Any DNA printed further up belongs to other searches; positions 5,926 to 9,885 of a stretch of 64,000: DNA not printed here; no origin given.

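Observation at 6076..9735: Cell-surface lamin-tail-domain + phospholipase-D (two HKD) + Fn3 protein: candidate anchored extracellular nuclease/phosphodiesterase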

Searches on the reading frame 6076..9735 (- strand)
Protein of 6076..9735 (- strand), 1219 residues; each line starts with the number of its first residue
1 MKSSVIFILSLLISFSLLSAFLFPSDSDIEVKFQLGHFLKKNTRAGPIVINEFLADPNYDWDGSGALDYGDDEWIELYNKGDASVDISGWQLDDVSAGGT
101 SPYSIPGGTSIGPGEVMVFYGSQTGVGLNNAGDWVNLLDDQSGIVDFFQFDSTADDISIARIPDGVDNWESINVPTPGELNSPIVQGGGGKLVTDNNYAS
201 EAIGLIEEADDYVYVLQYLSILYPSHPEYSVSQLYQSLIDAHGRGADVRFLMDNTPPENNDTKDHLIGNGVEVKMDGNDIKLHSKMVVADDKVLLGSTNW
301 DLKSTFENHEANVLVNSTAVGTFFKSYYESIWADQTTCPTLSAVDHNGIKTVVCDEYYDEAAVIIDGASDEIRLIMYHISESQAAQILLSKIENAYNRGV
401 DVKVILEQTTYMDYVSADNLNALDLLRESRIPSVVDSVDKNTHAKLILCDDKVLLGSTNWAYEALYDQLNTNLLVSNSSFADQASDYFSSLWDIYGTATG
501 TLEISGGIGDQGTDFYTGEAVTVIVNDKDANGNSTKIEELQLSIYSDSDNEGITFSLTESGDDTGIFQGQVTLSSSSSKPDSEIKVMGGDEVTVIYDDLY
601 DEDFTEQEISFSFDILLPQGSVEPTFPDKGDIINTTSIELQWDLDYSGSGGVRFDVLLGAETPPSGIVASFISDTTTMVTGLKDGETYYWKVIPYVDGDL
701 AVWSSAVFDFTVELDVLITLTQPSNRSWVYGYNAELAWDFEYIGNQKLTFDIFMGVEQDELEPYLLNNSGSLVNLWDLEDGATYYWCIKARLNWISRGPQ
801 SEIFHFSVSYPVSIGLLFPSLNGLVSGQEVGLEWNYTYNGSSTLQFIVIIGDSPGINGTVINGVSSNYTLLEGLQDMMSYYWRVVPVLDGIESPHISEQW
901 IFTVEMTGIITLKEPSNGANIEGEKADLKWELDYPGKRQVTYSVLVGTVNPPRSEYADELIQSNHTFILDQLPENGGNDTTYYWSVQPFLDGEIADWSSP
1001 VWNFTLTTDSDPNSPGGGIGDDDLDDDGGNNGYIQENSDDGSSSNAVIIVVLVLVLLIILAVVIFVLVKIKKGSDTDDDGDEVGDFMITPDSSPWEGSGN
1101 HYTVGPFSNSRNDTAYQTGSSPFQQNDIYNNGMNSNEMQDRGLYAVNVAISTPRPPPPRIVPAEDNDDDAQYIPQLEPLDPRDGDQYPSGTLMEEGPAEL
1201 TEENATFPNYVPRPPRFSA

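Call 4: search_protein_families(library=pfam, proteins=[window:6076-9735:-], max_evalue=1)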
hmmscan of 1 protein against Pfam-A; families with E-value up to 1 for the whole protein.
window:6076-9735:- (1219 aa): 10 families
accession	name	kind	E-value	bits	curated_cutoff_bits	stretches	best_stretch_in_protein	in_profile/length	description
PF13091.12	PLDc_2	-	2.7e-35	121.5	27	2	365-492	5-132/132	PLD-like domain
PF00932.25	LTD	-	3.4e-19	69.7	34.3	1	44-149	4-106/109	Lamin Tail Domain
PF00614.28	PLDc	-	1.4e-07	31.6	21.9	2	282-301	5-25/28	Phospholipase D Active site motif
PF08693.15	SKG6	-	0.00017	21.1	30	1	1039-1136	13-113/668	SKG6 family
PF17941.7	PP_kinase_C_1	-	0.00037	20.5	25.7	1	366-450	33-112/167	Polyphosphate kinase C-terminal domain 1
PF16656.11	Pur_ac_phosph_N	-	0.001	20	30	0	675-711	61-92/93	Purple acid Phosphatase, N-terminal domain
PF25788.1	Ig_Rha78A_N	-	0.0011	19.6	27.4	1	917-1002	11-98/105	Rha78A-like, N-terminal immunoglobulin domain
PF15102.11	TMEM154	-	0.0032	17.8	30.3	1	1037-1079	54-96/153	TMEM154 protein family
PF11857.13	DUF3377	-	0.0069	16.7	26.5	1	1035-1072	16-54/72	Domain of unknown function (DUF3377)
PF15145.11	DUF4577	-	0.0096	16.3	27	1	1035-1076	50-92/128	Domain of unknown function (DUF4577)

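Call 5: search_protein_families(library=ncbifam, proteins=[window:6076-9735:-], max_evalue=1)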
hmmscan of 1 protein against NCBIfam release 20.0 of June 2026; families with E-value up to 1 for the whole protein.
window:6076-9735:- (1219 aa): 12 families
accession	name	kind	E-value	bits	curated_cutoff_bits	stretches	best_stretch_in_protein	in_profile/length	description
NF010490.0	PRK13912.1-1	equivalog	2.1e-14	53.9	211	2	361-491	35-155/159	nuclease NucT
NF038319.1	DISARM_DrmC_I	equivalog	3.9e-13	49.5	133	2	364-491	102-234/236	DISARM system phospholipase D-like protein DrmC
NF010492.0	PRK13912.1-3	equivalog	2.2e-12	46.9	297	2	363-490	41-170/178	nuclease NucT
NF052345.1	S_layer_anammox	exception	1.7e-09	35.7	1400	1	519-606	1181-1269/1596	Kustd1514 family S-layer glycoprotein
NF008427.0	PRK11263.1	equivalog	2.8e-09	36.6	281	2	388-491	236-339/409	cardiolipin synthase ClsB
TIGR04265.1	bac_cardiolipin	equivalog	2.8e-06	26.6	290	2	265-329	384-448/483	cardiolipin synthase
NF010493.0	PRK13912.1-4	equivalog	4e-06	26.9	351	1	365-489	36-162/171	nuclease NucT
NF010491.0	PRK13912.1-2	equivalog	1.1e-05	25.3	225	1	269-331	110-173/180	nuclease NucT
NF041068.1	DpdK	equivalog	3.9e-05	23.3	100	1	386-463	64-138/167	phospholipase D-like domain-containing protein DpdK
NF006283.1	PRK08455.1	equivalog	0.0099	15.5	187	1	1039-1074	11-48/182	flagellar basal body-associated protein FliL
NF041141.1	tran_reg_TrmBL2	equivalog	0.013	15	530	0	234-334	162-260/264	HTH-type transcriptional regulator TrmBL2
NF042931.1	SAG1386_EF1546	equivalog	0.056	13.5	80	1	1037-1077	19-60/158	SAG1386/EF1546 family surface-associated protein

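Call 10: find_homologous_proteins(query=window:6076-9735:-, max_evalue=0.00001)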
Query window:6076-9735:- (1219 aa): 73 proteins with E <= 0.00001 among 8000 candidates.
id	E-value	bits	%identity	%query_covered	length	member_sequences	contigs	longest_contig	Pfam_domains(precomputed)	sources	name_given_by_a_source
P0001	0.0e+0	2717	100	98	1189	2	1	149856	PF00932.26,PF13091.13,PF00614.29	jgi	-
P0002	7.0e-285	967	45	82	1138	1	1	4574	PF00932.26,PF13091.13,PF17941.8,PF00614.29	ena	-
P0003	4.7e-281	954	46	81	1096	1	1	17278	PF00932.26,PF13091.13,PF00614.29,PF00041.28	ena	-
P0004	1.5e-278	946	43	87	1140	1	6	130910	PF00932.26,PF13091.13,PF17941.8,PF00614.29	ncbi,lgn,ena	-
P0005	7.8e-274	930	46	79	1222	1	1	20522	PF00932.26,PF13091.13,PF17941.8,PF00614.29,PF00041.28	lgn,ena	-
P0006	2.3e-269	915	44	83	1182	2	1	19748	PF00932.26,PF13091.13,PF17941.8,PF00614.29,PF00041.28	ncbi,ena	-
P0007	1.1e-230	787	47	64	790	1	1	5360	PF00932.26,PF13091.13,PF17941.8,PF00614.29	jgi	-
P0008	2.3e-209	716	42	70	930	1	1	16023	PF13091.13,PF17941.8,PF00614.29,PF00041.28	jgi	-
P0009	8.0e-109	383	42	11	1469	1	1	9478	PF00932.26,PF17210.10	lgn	-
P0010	2.6e-69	252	52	11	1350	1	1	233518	PF04076.20,PF00932.26,PF01336.32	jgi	jgi:uncharacterized protein YdeI (BOF family)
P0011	2.3e-60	223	43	16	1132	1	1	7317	PF00932.26,PF26342.1,PF07705.18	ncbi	-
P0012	1.5e-56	210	47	11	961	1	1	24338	PF04076.20,PF00932.26,PF01336.32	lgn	-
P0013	2.0e-42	163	42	11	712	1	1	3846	PF00932.26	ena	-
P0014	1.2e-38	151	37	12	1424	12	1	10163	PF08757.18,PF00932.26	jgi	-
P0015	1.1e-35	141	36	16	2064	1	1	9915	PF00932.26,PF13091.13,PF07705.18,PF00614.29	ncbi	-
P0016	2.5e-34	137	38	11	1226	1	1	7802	PF00801.27,PF00932.26,PF01336.32,PF18911.7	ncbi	ncbi:MAG: lamin tail domain-containing protein [Patescibacteria group bacterium]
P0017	1.3e-32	131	40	12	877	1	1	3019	PF00932.26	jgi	jgi:hypothetical protein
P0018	2.4e-32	130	36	11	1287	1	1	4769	PF08757.18,PF00932.26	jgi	-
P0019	1.3e-28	118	45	11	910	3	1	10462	PF00932.26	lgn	-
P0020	2.7e-27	113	39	13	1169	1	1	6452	PF00932.26,PF16640.12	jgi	jgi:hypothetical protein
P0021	1.1e-25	108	43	11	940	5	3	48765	PF00932.26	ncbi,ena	-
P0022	5.2e-24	102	38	11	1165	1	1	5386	PF00932.26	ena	-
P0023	1.2e-23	101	41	11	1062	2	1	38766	PF00932.26,PF01336.32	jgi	-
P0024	1.2e-22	98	34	11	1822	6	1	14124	PF08757.18,PF00932.26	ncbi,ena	-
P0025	1.8e-22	97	32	9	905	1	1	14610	PF00932.26,PF13449.13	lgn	-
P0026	3.2e-20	90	33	13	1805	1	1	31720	PF08757.18,PF00932.26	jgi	jgi:hypothetical protein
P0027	8.0e-20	89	40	11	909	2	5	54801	PF00932.26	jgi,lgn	jgi:hypothetical protein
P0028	1.9e-19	87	32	11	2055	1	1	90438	PF08757.18,PF00932.26,PF02018.24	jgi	jgi:hypothetical protein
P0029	2.8e-18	83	31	12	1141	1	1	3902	PF00932.26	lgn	-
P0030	3.9e-18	83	31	14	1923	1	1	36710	PF08757.18,PF00932.26,PF24908.1,PF05345.19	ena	-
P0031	1.9e-17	81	32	11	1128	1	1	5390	PF00932.26,PF26342.1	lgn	-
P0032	5.9e-17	79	28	14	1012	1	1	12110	PF08757.18,PF00932.26,PF13287.13,PF18962.8,PF13290.14,PF18998.7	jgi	jgi:hypothetical protein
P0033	1.1e-16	78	34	11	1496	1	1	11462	PF08757.18,PF00932.26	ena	-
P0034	1.5e-16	78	39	5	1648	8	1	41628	PF08757.18,PF00932.26,PF13287.13,PF18962.8,PF13290.14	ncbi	-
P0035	2.8e-16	77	33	11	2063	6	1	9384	PF08757.18,PF00932.26,PF13385.14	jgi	jgi:hypothetical protein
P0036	7.4e-16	75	38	11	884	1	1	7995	PF00932.26,PF01336.32,PF12228.15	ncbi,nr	ncbi:MAG: lamin tail domain-containing protein, partial [Chloroflexota bacterium]|nr:lamin tail doma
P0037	3.9e-14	70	33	12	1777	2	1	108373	PF13229.13,PF08757.18,PF00932.26,PF13287.13,PF13290.14,PF13860.13,PF05048.20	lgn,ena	-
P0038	4.4e-14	70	33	11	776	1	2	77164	PF00932.26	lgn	-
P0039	7.7e-14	69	37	10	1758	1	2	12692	PF00932.26,PF19580.6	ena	-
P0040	1.8e-13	68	29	11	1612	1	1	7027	PF13229.13,PF08757.18,PF00932.26,PF22842.4,PF05048.20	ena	-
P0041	6.9e-13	66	41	9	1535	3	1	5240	PF07081.19,PF07691.18,PF00932.26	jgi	-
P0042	1.2e-12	65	36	11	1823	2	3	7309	PF08757.18,PF00932.26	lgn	-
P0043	4.9e-12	63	28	11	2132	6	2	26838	PF07081.19,PF08757.18,PF07691.18,PF13205.13,PF00932.26,PF10528.15,PF05345.19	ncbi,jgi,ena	jgi:regulation of enolase protein 1 (concanavalin A-like superfamily)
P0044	7.4e-12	62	33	9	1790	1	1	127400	PF26549.1,PF00932.26,PF02368.25,PF07676.19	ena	-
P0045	1.2e-11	61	31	12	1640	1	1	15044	PF08757.18,PF00932.26,PF02494.23,PF20009.5,PF13287.13,PF18962.8,PF13290.14,PF18998.7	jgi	jgi:hypothetical protein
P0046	1.4e-11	61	35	12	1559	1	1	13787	PF13229.13,PF08757.18,PF00932.26,PF28492.1,PF05048.20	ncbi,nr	ncbi:lamin tail domain-containing protein [bacterium]|nr:lamin tail domain-containing protein [bacte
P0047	5.0e-11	59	32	12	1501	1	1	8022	PF08757.18,PF00932.26,PF13287.13,PF13290.14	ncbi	-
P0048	2.0e-10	57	36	8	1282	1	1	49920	PF13205.13,PF00932.26,PF19580.6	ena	-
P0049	3.0e-10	57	38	11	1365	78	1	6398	PF00932.26,PF18962.8,PF18942.6,PF13860.13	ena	-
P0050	5.8e-10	56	30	10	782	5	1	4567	PF00932.26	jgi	jgi:hypothetical protein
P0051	1.7e-9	54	34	13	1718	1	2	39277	PF08757.18,PF00059.28,PF00932.26,PF02494.23,PF20009.5,PF13287.13,PF18962.8,PF13290.14,PF16403.12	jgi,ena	-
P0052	2.7e-9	54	33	11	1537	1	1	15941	PF13229.13,PF08757.18,PF00932.26,PF13287.13,PF18962.8,PF13290.14,PF28492.1,PF05048.20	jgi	jgi:hypothetical protein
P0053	3.1e-9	53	32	12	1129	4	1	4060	PF08757.18,PF00932.26,PF00404.25,PF13287.13,PF13290.14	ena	-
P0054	6.1e-9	53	35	12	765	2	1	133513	PF08757.18,PF00932.26,PF18962.8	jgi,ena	-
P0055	9.6e-9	52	32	11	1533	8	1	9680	PF13229.13,PF08757.18,PF00932.26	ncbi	-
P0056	1.3e-8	51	35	11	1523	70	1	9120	PF08757.18,PF00932.26,PF13287.13,PF18962.8,PF13290.14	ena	-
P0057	5.0e-8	49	33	11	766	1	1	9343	PF00801.27,PF00932.26,PF18911.7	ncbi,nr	ncbi:MAG: Ig domain protein group 2 domain protein [Candidatus Magasanikbacteria bacterium]|nr:Ig do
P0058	8.4e-8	49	30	12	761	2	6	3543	PF00932.26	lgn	-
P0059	1.2e-7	48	32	8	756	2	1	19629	PF00932.26,PF13449.13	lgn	-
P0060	1.8e-7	48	29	9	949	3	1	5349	PF00932.26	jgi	jgi:hypothetical protein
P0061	2.0e-7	47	34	12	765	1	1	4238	PF00932.26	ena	-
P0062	2.3e-7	47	32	11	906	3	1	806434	PF00932.26,PF13091.13,PF00614.29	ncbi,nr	ncbi:phospholipase D-like domain-containing protein [Alteribacter keqinensis]|nr:phospholipase D-lik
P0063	2.5e-7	47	30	11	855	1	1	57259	PF00932.26,PF10342.16,PF18962.8,PF13860.13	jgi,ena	-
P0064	5.6e-7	46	30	11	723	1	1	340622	PF08757.18,PF00932.26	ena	-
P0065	5.9e-7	46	28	10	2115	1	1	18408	PF00932.26,PF02018.24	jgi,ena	-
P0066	7.4e-7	46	30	9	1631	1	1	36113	PF08757.18,PF00932.26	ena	-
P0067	8.2e-7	45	34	12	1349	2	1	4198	PF08757.18,PF00932.26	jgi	jgi:hypothetical protein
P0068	8.3e-7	45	46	4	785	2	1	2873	PF00932.26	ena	-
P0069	1.4e-6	45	33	10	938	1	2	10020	PF00932.26,PF18962.8,PF13860.13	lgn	-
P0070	2.2e-6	44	46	5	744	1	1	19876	PF13205.13,PF00932.26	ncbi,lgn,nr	ncbi:MAG TPA: lamin tail domain-containing protein [Polyangiaceae bacterium]|nr:lamin tail domain-co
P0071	7.7e-6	42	36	9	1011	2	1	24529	PF22352.3,PF00801.27,PF08757.18,PF00932.26,PF18911.7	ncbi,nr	ncbi:MAG TPA: lamin tail domain-containing protein, partial [Phycisphaerae bacterium]|nr:lamin tail 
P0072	8.2e-6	42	27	13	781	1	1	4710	PF00932.26,PF26342.1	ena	-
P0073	8.8e-6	42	30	11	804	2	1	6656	PF08757.18,PF00932.26,PF13287.13,PF13290.14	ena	-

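Call 11: list_cluster_members(proteins=[P0001, P0004, P0006, P0015, P0062, P0011])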
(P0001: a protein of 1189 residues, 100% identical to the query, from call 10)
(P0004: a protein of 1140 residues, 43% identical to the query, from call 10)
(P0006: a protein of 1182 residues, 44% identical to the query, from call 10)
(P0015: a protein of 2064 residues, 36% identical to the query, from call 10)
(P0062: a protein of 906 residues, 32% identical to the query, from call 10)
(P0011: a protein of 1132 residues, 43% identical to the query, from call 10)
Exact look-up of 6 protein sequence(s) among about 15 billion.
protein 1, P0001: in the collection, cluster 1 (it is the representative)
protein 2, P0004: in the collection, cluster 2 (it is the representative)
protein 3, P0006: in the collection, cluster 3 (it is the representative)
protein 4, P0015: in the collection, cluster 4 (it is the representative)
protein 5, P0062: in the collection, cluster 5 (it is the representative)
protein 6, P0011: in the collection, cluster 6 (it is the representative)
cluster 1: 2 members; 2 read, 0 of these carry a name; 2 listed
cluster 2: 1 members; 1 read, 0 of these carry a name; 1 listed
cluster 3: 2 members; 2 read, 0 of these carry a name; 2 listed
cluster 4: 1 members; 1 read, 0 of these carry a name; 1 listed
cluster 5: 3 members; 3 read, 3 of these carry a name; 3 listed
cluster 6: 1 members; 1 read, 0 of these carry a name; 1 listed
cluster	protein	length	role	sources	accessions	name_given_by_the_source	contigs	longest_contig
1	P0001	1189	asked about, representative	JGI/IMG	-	-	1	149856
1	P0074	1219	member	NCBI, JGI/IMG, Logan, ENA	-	-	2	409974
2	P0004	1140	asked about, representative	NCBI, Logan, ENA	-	-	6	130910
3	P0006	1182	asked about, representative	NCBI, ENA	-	-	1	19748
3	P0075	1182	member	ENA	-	-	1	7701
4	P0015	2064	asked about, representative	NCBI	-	-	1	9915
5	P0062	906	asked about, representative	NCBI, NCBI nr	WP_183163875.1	phospholipase D-like domain-containing protein [Alteribacter keqinensis]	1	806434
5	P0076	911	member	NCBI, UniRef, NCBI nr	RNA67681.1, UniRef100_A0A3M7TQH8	hypothetical protein EBO34_13245 [Alteribacter keqinensis] | phospholipase D n=2 Tax=Alteribacter keqinensis TaxID=2483800 RepID=A0A3M7TQH8_9BACI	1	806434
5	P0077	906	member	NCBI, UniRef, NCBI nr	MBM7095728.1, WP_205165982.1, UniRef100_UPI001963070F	lamin tail domain-containing protein [Bacillus sp. H-16] | phospholipase D-like domain-containing protein n=1 Tax=Alteribacter salitolerans ... | phospholipase D-like domain-containing protein [Alteribacter salitolerans]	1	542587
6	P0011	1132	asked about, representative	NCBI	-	-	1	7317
